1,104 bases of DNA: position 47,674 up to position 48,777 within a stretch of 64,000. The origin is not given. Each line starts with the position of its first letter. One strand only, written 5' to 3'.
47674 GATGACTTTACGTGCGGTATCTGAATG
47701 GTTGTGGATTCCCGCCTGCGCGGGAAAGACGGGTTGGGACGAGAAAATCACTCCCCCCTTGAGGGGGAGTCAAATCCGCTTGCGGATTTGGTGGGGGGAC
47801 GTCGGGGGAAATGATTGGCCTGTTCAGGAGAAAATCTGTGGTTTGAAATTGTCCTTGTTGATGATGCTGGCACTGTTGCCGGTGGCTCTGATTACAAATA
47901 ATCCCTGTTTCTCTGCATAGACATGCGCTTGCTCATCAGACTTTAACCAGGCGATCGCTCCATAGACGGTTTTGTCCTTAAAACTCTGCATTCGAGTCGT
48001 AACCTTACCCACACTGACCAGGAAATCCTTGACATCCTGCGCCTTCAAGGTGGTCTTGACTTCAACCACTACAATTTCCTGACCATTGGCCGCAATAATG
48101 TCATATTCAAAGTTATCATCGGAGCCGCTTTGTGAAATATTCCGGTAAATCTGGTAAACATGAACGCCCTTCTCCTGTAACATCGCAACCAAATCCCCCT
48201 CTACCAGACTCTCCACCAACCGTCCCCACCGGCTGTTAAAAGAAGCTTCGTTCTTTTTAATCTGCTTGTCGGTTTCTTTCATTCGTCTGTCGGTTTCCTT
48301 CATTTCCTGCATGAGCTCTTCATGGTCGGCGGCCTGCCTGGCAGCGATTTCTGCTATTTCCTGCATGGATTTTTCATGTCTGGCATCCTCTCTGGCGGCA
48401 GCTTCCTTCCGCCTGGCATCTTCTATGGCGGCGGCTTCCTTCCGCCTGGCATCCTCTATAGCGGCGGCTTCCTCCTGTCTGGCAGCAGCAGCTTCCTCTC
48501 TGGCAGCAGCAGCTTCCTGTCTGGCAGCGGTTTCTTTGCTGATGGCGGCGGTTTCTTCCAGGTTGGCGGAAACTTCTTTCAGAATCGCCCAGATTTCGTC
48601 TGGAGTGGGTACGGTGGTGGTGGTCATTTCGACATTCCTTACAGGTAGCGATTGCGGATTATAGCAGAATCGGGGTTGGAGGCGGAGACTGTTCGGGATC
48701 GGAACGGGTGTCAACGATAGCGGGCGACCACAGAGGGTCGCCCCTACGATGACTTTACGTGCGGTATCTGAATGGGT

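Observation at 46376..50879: Four tandem paralogs of a coiled-coil PD-(D/E)XK protein whose only variable part is the length of the N-terminal coiled coil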

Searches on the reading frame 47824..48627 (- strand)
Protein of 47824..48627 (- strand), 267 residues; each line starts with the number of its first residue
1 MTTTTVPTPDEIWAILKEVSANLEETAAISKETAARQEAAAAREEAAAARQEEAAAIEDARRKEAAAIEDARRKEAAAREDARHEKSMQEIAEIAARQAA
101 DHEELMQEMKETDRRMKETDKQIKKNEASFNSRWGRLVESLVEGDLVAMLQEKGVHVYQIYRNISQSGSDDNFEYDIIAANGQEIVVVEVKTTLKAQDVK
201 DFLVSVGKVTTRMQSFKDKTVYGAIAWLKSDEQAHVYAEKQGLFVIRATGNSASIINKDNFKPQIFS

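Call 4: search_protein_families(library=pfam, proteins=[window:47824-48627:-], max_evalue=0.1)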
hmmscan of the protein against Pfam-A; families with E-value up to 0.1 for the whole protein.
window:47824-48627:- (267 aa): 6 families
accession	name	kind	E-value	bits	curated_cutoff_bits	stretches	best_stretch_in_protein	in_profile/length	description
PF01870.24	Hjc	-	7e-06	26.4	21.1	1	143-196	3-52/93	Archaeal holliday junction resolvase (hjc)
PF08378.17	NERD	-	0.0026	18.7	22.1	1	146-192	9-56/111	Nuclease-related domain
PF13020.12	NOV_C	-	0.0091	16.5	22.1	1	162-205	19-60/91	Protein NO VEIN, C-terminal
PF12644.12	DUF3782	-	0.011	16.3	24.4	1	104-160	5-65/78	Protein of unknown function (DUF3782)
PF18743.7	AHJR-like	-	0.044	13.8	26.1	1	172-194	42-64/123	REase_AHJR-like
PF07788.17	PDDEXK_10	-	0.048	14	21.2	0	173-217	3-45/74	PD-(D/E)XK nuclease superfamily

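Call 6: search_protein_families(library=ncbifam, proteins=[window:47824-48627:-], max_evalue=0.1)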
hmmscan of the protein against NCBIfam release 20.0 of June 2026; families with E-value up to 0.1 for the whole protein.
window:47824-48627:- (267 aa): 15 families
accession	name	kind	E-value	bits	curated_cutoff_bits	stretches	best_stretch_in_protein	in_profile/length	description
NF040854.1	Hol_resolv_Hjc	equivalog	0.00014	21.6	70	1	142-196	8-58/134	Holliday junction resolvase Hjc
NF009154.0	PRK12497.3-3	equivalog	0.00071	19.6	109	1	134-193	12-61/123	YraN family protein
NF011268.0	PRK14675.1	equivalog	0.0013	18.6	180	1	159-238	31-99/127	hypothetical protein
NF041893.1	TraI_MobP_relax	equivalog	0.0033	16.4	250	1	31-120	293-386/502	TraI/MobA(P) family conjugative relaxase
TIGR03499.1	FlhF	equivalog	0.0045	17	174.15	1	19-153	47-163/286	flagellar biosynthesis GTPase FlhF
NF011273.0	PRK14680.1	equivalog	0.0092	15.9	199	1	145-198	15-61/134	hypothetical protein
NF002477.0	PRK01736.1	equivalog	0.01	15.6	164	1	131-220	43-130/192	hypothetical protein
NF005844.0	PRK07764.1-3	equivalog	0.019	13.7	964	1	25-157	408-543/841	DNA polymerase III subunit gamma and tau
NF004561.0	PRK05901.1-3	equivalog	0.023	13.8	582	1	25-210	74-251/537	RNA polymerase sigma factor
TIGR00414.1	serS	equivalog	0.03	13.3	301.65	1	32-132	10-101/418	serine--tRNA ligase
TIGR03348.1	VI_IcmF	equivalog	0.036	12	388.15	1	27-137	789-898/1168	type VI secretion system membrane subunit TssM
TIGR01069.2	mutS2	equivalog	0.041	12.2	400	1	23-139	534-649/790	endonuclease MutS2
TIGR04526.1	predic_Ig_block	subfamily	0.05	12.5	150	1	16-165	103-252/693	putative immunoglobulin-blocking virulence protein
NF045780.1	TrlF_fam_ATP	equivalog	0.053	12.2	350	1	18-179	575-737/944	TrlF family AAA-like ATPase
NF011270.0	PRK14677.1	equivalog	0.06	13.7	124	0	172-195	31-54/108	hypothetical protein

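Call 7: search_protein_families(library=padloc, proteins=[window:47824-48627:-], max_evalue=0.1)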
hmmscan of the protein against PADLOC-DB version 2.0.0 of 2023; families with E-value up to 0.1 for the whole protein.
window:47824-48627:- (267 aa): 9 families
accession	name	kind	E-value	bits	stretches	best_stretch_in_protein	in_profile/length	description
PDLC01885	CARF4--CARF_PDDEXK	-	3.3e-06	24.6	1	64-200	207-338/405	-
PDLC01512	Csx1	-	3.8e-05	21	1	55-201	174-320/382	CAS-III; associated_signaling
PDLC04791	PDC-S01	-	0.00025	17.9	1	121-196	288-355/395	-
PDLC00553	JetC2|JetC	-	0.0018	14.2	1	26-129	300-402/1361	DUF3584 domain; MukB-like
PDLC01968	CARF_PDDEXK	-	0.0019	15.4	1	57-197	178-297/361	-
PDLC01037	Csx1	-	0.014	13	1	90-200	171-255/320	ARF+Nuclease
PDLC04547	PDC-M26A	-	0.05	10.1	1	27-139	147-252/724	-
PDLC00512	JetC1|JetC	-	0.058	9.4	1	16-141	705-834/1123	DUF3584 domain; MukB-like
PDLC00252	LmuB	-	0.072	9.8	1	28-172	315-454/554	AAA ATPase domain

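Call 75: predict_structure(alignment_id=A5)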
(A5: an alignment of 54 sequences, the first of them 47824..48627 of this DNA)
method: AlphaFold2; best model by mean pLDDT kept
length: 267 residues; sequences in the alignment: 54
mean_pLDDT: 89.3   pTM: 0.54
mean pLDDT of the five models: 89.3, 88.5, 88.3, 85.7, 85.4
residues with pLDDT >= 90: 191; 70-90: 53; 50-70: 17; < 50: 6
segments of 3 or more residues with pLDDT < 50: 1-3, 125-127
pLDDT, mean of each block of 10 residues (from residue 1): 64 88 92 95 97 97 97 97 97 94 90 72 50 71 88 92 88 94 95 96 97 94 95 93 93 91 94
secondary structure, 60 per line:
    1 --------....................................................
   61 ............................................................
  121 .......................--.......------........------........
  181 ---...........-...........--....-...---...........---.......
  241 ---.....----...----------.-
elements in order: H9-143 H146-152 E159-166 E173-180 E184-194 H196-206 H209-212 E220-230 H234-240 E244-248 E253-255
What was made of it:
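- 47824..48627 (-): P2, paralogue, 267 aa, stalk distance 121 residues. AlphaFold pLDDT 89, with a single helix 9-143 and a low-confidence hinge at residues 121-130 (call 75).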
